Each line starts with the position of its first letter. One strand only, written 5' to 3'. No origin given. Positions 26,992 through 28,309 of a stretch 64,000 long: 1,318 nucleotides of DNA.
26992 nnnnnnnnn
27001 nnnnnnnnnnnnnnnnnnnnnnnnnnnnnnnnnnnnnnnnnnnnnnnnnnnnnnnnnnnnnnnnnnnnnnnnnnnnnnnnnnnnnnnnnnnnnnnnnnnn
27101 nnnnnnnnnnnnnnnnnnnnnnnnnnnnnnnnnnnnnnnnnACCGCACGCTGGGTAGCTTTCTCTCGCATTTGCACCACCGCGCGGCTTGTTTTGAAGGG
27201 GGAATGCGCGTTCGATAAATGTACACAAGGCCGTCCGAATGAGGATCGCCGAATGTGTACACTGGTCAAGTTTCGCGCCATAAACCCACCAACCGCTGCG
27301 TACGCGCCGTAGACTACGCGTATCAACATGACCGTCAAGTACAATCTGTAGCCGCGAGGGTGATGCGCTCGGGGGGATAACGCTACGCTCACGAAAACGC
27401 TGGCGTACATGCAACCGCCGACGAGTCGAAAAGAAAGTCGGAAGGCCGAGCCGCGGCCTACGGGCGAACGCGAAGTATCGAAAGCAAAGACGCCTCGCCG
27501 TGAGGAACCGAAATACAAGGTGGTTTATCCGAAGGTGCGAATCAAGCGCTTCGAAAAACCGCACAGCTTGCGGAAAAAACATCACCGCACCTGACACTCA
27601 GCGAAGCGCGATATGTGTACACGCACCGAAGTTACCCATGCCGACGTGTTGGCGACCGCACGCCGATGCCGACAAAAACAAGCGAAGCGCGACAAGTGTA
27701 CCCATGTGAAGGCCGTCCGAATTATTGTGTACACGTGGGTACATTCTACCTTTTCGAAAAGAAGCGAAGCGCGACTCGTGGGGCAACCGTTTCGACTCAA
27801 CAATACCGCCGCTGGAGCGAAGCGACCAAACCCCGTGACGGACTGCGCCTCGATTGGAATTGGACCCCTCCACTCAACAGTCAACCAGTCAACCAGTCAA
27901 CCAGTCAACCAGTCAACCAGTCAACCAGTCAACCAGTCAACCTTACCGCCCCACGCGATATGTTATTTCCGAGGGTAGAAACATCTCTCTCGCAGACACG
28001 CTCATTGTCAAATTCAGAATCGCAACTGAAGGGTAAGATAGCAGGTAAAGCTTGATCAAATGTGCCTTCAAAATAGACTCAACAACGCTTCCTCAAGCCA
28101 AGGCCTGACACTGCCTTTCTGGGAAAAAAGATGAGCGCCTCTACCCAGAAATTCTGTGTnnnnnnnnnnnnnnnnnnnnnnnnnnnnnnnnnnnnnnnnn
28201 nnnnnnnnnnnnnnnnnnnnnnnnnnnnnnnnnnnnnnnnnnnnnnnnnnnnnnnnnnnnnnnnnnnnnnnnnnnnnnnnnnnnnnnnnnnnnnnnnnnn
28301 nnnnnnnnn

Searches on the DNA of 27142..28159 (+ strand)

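Call 80: search_dna_similar(query=window:27142-28159:+, collection=phages, mode=distant, max_evalue=0.01, max_rows=10)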
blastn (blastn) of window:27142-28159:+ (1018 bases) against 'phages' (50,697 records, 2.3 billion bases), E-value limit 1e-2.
No match.
